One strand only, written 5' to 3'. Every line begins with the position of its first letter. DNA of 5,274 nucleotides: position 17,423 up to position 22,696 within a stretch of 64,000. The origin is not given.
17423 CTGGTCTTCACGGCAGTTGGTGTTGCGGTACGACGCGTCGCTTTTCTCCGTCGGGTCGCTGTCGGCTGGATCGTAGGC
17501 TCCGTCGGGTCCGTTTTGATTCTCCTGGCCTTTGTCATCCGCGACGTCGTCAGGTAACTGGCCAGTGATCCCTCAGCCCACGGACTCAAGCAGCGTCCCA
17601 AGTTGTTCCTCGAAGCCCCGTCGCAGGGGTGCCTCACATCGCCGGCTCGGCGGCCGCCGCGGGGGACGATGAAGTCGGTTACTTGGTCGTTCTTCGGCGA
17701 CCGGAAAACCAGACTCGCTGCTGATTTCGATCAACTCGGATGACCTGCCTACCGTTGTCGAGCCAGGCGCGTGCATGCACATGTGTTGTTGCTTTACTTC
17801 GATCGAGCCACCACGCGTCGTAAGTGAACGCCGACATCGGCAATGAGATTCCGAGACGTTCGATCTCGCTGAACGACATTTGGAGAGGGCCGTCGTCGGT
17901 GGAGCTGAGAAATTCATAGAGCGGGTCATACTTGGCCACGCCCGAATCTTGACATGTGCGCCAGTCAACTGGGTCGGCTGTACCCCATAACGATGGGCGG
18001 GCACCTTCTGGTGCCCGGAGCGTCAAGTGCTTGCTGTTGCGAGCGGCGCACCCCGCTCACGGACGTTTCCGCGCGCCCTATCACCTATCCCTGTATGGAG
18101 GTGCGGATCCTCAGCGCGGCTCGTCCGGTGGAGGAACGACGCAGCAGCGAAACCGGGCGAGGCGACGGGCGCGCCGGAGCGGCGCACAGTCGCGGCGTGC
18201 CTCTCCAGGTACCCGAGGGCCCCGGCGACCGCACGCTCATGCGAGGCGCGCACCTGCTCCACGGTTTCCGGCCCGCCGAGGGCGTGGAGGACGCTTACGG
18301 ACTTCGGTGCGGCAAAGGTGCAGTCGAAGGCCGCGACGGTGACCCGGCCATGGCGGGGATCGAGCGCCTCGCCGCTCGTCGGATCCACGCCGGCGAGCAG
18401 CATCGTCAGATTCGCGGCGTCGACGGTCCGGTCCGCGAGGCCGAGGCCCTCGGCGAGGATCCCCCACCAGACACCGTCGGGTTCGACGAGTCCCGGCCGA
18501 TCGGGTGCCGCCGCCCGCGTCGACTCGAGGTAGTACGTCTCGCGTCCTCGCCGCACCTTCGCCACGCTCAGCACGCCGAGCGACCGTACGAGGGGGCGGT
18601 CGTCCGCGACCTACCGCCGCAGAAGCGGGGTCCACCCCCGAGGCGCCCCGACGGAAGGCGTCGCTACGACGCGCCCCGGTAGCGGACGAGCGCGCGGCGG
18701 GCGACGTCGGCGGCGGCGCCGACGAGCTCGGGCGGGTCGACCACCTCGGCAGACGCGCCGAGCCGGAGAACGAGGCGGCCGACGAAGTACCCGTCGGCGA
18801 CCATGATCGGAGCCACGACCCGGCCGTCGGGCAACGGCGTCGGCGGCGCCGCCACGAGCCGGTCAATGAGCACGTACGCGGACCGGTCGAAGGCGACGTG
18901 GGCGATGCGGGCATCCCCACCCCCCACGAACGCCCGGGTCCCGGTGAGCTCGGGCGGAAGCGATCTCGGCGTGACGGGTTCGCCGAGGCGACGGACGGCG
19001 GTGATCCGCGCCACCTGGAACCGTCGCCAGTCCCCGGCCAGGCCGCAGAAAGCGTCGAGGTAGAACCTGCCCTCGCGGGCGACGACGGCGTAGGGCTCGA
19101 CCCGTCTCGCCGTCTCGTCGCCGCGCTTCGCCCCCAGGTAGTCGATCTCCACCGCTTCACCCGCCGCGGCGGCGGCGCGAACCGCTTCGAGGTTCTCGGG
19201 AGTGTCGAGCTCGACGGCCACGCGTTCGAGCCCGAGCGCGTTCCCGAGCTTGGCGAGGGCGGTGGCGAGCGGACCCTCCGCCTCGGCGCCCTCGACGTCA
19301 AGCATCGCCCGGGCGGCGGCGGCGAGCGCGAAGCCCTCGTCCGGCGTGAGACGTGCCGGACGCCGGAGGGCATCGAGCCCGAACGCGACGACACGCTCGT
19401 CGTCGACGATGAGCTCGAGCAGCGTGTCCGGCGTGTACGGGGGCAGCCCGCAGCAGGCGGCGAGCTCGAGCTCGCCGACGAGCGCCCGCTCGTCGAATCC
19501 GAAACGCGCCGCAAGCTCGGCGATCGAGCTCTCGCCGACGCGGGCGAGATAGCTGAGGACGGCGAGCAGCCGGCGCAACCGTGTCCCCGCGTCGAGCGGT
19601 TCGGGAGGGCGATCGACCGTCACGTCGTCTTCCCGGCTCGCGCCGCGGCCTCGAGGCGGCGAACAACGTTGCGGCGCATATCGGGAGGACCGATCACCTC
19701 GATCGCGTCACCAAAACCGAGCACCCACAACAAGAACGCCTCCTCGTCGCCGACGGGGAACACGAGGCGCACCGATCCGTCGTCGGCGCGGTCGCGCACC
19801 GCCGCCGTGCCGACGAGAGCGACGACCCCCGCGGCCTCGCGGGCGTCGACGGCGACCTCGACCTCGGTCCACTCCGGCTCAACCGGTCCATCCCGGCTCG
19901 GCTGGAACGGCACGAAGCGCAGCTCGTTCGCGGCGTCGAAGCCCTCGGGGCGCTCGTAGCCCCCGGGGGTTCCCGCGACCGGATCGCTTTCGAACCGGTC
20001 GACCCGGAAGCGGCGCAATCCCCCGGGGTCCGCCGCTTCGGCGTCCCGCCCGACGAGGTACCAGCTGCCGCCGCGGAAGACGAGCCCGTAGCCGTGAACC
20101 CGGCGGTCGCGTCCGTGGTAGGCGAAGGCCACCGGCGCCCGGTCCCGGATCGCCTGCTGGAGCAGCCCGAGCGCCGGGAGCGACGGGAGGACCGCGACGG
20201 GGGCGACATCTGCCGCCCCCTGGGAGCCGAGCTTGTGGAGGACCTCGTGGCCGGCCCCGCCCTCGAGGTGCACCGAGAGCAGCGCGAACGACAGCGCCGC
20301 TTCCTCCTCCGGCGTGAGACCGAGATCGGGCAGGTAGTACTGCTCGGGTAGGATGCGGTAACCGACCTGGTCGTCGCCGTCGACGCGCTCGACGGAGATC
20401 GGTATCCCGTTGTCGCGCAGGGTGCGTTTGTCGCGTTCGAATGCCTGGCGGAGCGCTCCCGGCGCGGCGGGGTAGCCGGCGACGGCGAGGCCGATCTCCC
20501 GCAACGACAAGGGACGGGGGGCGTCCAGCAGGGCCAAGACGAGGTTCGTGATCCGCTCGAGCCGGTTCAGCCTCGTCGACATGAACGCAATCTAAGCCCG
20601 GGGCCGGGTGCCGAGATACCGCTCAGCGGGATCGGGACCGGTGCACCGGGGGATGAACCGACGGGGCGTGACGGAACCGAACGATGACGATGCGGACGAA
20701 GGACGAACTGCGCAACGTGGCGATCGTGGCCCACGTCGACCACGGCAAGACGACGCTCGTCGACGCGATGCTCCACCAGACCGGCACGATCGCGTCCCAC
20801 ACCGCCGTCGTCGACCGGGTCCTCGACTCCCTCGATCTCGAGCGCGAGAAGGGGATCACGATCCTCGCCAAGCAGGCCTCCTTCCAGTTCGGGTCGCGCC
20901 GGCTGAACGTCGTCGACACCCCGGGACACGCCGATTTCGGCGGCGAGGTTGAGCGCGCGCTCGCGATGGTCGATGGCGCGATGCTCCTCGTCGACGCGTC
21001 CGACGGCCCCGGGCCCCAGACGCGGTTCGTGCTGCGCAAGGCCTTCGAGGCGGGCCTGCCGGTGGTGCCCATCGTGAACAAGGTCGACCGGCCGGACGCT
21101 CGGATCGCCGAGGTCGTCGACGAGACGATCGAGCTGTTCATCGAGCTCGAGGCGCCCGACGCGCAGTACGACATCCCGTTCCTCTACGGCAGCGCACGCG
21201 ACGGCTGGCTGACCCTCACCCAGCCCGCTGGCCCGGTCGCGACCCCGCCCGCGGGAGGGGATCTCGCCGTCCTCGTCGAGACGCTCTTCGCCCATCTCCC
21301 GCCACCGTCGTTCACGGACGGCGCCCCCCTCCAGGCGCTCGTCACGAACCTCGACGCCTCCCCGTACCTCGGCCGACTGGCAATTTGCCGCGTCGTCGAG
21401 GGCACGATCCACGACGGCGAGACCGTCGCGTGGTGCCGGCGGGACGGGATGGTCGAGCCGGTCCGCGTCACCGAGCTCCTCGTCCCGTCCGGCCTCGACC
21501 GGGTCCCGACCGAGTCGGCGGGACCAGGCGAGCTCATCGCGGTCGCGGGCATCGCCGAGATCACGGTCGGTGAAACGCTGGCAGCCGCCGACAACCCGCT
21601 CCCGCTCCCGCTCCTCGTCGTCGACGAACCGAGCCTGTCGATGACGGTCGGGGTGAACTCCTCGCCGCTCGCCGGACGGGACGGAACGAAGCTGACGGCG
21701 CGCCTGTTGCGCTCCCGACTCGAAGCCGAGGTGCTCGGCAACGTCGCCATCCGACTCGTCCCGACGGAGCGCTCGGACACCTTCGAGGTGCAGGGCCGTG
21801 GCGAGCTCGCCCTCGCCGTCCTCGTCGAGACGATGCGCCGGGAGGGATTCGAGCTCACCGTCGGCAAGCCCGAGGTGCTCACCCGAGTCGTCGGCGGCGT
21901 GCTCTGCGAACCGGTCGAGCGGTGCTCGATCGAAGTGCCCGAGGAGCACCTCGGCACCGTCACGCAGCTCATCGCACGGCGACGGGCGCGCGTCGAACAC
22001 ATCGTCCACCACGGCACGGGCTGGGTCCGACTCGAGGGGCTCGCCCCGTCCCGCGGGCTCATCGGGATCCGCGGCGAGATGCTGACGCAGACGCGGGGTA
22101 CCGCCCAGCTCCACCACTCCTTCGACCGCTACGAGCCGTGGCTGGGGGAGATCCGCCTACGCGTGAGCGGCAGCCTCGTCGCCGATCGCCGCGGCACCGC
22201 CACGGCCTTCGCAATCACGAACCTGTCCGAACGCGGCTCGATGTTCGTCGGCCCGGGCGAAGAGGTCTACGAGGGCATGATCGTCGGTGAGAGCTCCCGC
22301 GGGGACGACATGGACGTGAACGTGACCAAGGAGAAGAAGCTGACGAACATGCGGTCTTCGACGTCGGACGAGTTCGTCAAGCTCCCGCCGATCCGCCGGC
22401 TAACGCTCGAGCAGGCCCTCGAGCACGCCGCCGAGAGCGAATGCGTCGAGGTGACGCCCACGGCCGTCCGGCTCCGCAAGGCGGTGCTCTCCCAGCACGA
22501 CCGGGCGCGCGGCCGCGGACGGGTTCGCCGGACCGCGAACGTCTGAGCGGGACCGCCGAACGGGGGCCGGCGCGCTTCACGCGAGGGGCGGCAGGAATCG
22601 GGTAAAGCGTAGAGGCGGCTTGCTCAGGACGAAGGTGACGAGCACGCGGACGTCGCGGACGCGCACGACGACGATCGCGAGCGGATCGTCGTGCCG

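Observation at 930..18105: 17.1-kb Cas1 + PolB self-synthesizing transposon (casposon) with 32-bp TIRs and a 14-bp target-site duplication in a high-GC actinobacterial chromosome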

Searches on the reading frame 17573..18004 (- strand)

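Call 7: search_protein_families(library=pfam, proteins=[window:17573-18004:-], max_evalue=0.01)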
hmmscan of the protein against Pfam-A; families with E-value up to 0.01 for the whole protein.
window:17573-18004:- (143 aa): 0 families

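Call 11: search_protein_families(library=padloc, proteins=[window:17573-18004:-], max_evalue=0.001)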
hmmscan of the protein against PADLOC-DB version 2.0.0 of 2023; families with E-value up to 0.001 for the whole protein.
window:17573-18004:- (143 aa): 0 families

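Call 18: search_protein_families(library=pfam, proteins=[window:17573-18004:-], max_evalue=10)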
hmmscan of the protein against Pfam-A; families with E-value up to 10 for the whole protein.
window:17573-18004:- (143 aa): 1 family
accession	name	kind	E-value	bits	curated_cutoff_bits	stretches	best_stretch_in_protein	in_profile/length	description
PF05056.17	DUF674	-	0.17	11.1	24.4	1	41-67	118-144/445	Protein of unknown function (DUF674)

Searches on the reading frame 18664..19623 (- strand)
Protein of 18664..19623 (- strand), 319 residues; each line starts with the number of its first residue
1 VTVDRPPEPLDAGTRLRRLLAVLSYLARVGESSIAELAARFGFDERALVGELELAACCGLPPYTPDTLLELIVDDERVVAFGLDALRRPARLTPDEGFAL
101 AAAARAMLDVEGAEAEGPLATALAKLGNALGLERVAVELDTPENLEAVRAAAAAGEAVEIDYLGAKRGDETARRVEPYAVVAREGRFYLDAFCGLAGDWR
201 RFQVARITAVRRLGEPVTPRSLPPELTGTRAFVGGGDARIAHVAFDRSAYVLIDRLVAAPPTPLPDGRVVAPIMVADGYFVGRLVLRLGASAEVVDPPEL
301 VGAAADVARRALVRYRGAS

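Call 39: search_protein_families(library=pfam, proteins=[window:18664-19623:-], max_evalue=0.001)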
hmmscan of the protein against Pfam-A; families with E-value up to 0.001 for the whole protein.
window:18664-19623:- (319 aa): 3 families
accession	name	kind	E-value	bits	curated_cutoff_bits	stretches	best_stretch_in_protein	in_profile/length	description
PF19187.6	HTH_PafC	-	1e-24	87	32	1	14-126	1-113/115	PafC helix-turn-helix domain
PF13280.12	WYL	-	3.2e-18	65.9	21.8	1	143-211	1-69/70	WYL domain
PF25583.1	WCX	-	1.4e-08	35.4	23.9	1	262-312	26-76/76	WCX domain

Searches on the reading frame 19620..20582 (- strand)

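Call 39: search_protein_families(library=pfam, proteins=[window:19620-20582:-], max_evalue=0.001)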
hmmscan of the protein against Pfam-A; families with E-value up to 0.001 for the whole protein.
window:19620-20582:- (320 aa): 2 families
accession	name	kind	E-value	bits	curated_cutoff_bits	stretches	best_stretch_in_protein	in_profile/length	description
PF13280.12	WYL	-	6.5e-15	55.3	21.8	1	137-199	2-67/70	WYL domain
PF25583.1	WCX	-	7.6e-14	52.3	23.9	1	240-314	4-76/76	WCX domain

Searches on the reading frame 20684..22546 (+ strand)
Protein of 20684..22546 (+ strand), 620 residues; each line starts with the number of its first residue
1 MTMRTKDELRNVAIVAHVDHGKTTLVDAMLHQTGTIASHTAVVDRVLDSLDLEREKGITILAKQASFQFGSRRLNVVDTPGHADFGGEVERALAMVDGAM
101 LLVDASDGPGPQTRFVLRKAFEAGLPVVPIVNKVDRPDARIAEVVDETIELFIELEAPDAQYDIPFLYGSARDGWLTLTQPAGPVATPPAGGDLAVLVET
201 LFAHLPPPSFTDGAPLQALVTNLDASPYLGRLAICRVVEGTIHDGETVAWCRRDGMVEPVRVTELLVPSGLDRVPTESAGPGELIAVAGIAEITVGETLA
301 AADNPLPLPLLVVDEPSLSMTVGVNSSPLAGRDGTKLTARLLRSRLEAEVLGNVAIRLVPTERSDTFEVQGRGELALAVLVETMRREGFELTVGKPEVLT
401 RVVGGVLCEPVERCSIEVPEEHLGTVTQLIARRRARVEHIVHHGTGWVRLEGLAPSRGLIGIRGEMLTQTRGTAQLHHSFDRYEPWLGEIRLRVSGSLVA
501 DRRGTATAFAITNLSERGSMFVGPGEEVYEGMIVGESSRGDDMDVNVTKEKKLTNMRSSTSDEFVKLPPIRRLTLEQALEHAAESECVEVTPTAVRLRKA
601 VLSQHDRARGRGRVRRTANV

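Call 35: search_protein_families(library=pfam, proteins=[window:20684-22546:+], max_evalue=0.0001)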
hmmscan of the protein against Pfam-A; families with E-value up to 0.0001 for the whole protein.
window:20684-22546:+ (620 aa): 5 families
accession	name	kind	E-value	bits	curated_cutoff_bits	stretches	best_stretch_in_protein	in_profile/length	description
PF00009.33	GTP_EFTU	-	5.7e-54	183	26.5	1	8-206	2-187/188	Elongation factor Tu GTP binding domain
PF21018.2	BipA_C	-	2.4e-43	146.8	23.8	1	496-603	2-109/110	TypA/BipA C-terminal domain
PF00679.30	EFG_C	-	2.7e-22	79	27.9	1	406-490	1-85/89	Elongation factor G C-terminus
PF03144.31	GTP_EFTU_D2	-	8e-09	36.3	30.3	1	230-300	1-73/73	Elongation factor Tu domain 2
PF22042.2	EF-G_D2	-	1.2e-08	35.4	27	1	216-300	2-82/84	Elongation factor G domain 2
